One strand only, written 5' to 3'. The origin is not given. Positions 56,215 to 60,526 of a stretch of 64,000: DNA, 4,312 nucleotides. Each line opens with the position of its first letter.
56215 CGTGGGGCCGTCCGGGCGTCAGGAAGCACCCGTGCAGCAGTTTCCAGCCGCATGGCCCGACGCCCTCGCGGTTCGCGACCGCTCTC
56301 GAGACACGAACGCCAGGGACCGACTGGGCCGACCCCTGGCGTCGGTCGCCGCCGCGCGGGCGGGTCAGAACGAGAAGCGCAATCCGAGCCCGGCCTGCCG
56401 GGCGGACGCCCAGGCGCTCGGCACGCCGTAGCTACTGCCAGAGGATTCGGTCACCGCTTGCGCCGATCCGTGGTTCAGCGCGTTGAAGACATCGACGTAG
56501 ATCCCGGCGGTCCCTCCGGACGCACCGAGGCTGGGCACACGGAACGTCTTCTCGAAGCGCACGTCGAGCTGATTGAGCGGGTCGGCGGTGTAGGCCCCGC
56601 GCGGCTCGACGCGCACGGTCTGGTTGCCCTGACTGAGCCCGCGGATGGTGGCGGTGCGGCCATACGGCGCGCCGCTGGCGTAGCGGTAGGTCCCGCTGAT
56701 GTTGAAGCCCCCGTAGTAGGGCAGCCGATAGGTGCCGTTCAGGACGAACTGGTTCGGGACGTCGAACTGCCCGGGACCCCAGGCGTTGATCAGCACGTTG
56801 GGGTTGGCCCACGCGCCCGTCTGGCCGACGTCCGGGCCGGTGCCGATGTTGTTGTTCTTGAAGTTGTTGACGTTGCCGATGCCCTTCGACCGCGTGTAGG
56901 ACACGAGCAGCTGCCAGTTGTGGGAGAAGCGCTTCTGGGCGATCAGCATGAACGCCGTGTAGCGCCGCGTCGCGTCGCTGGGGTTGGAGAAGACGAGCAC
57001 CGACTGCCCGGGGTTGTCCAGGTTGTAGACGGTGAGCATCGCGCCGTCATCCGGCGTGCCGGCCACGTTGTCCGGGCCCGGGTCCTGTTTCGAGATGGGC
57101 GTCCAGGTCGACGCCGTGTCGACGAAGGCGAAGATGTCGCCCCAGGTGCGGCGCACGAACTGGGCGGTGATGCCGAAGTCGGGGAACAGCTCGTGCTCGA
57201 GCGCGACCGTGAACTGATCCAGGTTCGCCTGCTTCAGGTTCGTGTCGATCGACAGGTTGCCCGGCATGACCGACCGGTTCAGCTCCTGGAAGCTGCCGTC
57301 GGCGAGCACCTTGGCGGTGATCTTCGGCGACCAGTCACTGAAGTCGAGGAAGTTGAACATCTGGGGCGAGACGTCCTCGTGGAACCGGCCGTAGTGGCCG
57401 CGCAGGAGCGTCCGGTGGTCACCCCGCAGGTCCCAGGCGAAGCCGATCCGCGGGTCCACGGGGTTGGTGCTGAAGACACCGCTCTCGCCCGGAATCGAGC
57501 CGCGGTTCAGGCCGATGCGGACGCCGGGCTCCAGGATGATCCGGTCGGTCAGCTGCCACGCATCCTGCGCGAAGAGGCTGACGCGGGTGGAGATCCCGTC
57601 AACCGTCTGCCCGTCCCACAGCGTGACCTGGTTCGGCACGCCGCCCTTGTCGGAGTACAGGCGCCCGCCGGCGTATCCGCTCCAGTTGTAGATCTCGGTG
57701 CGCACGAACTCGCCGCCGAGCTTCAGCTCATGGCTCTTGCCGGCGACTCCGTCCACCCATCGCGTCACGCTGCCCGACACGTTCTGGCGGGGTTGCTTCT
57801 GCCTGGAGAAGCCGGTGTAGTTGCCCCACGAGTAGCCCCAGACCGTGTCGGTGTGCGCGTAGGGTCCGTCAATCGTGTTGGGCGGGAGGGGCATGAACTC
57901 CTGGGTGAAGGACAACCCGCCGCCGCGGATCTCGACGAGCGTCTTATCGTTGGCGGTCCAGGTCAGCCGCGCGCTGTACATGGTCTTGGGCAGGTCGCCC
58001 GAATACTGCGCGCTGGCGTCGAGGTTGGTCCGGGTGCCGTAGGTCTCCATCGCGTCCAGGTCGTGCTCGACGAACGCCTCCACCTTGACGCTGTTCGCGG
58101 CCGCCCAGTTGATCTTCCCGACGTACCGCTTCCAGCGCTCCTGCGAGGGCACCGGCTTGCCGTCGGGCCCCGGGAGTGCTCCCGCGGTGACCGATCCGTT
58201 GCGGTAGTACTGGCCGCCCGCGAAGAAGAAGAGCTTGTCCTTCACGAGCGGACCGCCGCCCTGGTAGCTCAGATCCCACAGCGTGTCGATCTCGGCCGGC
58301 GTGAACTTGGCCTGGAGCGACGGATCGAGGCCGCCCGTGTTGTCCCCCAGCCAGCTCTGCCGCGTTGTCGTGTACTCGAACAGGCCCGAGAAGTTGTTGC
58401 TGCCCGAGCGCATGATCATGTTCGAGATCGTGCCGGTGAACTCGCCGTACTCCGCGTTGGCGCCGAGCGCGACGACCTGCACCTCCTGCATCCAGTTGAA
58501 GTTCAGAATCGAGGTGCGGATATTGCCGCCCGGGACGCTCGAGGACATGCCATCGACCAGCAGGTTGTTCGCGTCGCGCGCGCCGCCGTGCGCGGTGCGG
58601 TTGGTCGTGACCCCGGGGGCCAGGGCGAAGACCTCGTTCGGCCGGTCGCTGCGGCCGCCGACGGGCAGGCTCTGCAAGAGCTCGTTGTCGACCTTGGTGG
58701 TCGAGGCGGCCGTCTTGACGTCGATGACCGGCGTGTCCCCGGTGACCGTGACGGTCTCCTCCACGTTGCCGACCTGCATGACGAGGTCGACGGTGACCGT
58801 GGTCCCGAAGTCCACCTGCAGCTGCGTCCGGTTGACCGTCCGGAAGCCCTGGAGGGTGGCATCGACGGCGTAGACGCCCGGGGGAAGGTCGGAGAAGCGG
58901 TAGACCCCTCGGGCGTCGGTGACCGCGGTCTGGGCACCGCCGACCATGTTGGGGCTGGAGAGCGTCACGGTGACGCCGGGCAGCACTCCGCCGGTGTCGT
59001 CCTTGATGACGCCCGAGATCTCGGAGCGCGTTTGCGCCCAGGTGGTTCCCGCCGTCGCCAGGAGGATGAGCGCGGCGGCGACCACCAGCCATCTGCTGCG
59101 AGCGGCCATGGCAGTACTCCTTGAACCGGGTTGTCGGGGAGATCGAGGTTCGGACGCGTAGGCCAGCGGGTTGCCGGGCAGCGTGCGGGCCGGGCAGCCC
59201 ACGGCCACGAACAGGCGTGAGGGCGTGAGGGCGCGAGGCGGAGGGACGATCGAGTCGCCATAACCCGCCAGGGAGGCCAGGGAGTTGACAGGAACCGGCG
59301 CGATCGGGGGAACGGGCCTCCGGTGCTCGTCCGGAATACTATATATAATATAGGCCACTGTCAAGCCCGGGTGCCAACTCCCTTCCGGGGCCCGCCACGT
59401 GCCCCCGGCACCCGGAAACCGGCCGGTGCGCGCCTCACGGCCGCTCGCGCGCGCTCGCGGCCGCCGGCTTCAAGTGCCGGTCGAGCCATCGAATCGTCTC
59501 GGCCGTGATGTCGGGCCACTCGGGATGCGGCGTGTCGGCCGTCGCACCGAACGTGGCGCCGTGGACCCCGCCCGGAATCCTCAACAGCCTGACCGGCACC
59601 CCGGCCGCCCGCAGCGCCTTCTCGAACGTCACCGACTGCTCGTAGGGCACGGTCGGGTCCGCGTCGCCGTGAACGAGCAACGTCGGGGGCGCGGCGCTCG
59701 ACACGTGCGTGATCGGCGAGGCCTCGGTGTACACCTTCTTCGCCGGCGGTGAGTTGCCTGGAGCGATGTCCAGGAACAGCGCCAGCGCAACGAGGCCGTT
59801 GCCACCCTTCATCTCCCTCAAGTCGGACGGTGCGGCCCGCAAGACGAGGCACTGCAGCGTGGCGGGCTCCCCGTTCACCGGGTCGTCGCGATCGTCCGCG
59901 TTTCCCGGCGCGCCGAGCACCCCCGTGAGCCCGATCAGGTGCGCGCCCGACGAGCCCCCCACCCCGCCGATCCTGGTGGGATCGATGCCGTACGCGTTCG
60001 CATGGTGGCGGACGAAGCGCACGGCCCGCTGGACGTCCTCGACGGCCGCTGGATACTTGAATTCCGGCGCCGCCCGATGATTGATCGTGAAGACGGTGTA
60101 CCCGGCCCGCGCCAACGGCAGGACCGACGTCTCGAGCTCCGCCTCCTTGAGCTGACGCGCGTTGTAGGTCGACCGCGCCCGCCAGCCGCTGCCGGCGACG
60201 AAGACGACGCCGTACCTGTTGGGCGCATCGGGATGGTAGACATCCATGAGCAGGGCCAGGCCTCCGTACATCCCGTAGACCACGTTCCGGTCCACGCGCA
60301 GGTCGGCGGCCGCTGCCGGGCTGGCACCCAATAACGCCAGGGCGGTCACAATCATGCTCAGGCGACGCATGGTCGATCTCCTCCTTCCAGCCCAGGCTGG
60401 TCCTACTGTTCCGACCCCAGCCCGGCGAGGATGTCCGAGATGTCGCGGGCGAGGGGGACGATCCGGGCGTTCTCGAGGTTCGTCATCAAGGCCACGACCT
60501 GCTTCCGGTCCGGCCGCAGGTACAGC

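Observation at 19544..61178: Recurrent AT-rich box (core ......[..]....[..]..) marks the 5' regions of the accessory operons: candidate shared promoter/operator of a regulon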

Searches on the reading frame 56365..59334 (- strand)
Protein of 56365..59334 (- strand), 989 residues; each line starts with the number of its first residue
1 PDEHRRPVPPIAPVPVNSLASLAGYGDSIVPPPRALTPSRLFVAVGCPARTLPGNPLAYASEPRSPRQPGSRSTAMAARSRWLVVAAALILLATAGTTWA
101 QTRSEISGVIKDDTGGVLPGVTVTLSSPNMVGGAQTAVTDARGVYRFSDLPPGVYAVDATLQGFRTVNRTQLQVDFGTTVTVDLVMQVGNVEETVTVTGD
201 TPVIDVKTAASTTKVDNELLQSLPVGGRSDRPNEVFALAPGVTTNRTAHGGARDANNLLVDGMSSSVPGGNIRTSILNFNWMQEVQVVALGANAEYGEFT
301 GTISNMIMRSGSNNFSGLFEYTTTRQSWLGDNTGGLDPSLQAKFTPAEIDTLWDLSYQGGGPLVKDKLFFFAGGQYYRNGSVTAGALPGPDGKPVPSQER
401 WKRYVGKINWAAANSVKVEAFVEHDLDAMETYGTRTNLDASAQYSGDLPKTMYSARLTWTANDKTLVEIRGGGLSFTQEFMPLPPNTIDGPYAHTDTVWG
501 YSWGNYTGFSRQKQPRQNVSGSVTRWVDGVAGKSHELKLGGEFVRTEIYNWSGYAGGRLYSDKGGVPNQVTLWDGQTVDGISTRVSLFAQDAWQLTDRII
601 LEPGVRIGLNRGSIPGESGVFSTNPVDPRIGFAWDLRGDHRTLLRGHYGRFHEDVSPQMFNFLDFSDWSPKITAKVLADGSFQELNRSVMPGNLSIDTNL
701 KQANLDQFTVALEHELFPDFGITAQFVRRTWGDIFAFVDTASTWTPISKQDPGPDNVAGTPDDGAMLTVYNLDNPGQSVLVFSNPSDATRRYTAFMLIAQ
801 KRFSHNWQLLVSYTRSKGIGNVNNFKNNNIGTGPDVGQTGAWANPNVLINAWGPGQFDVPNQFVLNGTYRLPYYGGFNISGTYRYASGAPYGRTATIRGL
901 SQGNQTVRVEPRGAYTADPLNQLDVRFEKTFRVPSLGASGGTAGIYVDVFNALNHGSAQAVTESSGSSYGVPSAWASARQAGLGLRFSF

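Call 9: search_protein_families(library=pfam, proteins=[window:56365-59334:-])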
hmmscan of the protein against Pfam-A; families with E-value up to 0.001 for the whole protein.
window:56365-59334:- (989 aa): 6 families
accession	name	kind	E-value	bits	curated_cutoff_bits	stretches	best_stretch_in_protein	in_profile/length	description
PF25183.1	OMP_b-brl_4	-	1.2e-27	97.1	30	1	623-901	435-723/838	Outer membrane beta barrel domain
PF13620.12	CarboxypepD_reg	-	1.2e-16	61.2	32.3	1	106-187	2-82/82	Carboxypeptidase regulatory-like domain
PF17210.9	SdrD_B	-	2.1e-06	28.3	29.7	1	112-162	18-67/112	SdrD B-like domain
PF13715.12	CarbopepD_reg_2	-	1.6e-05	25.3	32.2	1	106-184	1-76/88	CarboxypepD_reg-like domain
PF17802.7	SpaA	-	0.00014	22.4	23.1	1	111-176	7-76/91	Prealbumin-like fold domain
PF02369.22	Big_1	-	0.00087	19.8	34.9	1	102-163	17-82/93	Bacterial Ig-like domain (group 1)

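Call 36: search_protein_families(library=ncbifam, proteins=[window:56365-59334:-], max_evalue=0.00001)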
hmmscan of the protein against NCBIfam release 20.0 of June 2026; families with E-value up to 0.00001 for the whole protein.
window:56365-59334:- (989 aa): 0 families

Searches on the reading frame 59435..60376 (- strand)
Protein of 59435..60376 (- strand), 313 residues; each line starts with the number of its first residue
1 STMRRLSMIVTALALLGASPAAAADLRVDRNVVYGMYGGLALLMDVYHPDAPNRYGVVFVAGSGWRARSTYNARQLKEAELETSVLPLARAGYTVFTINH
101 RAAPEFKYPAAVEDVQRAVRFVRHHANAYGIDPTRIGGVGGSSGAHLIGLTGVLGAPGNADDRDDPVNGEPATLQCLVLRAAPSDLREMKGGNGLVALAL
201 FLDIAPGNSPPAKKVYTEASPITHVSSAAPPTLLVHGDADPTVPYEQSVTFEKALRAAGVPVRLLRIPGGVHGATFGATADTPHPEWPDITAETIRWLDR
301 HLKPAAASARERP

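Call 9: search_protein_families(library=pfam, proteins=[window:59435-60376:-])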
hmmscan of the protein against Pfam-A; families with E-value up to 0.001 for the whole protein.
window:59435-60376:- (313 aa): 5 families
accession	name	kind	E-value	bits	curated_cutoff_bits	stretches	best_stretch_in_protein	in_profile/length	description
PF20434.5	BD-FAE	-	3.3e-41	141.6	26.8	1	44-255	1-215/215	BD-FAE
PF07859.19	Abhydrolase_3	-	2.5e-17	63.8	25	1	89-274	26-208/210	alpha/beta hydrolase fold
PF00326.27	Peptidase_S9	-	9.6e-16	58.3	22.6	1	175-276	90-191/213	Prolyl oligopeptidase family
PF08386.16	Abhydrolase_4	-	0.00022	21.7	21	1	224-275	27-76/103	TAP-like protein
PF01738.24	DLH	-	0.00098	19.2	21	0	219-273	133-187/217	Dienelactone hydrolase family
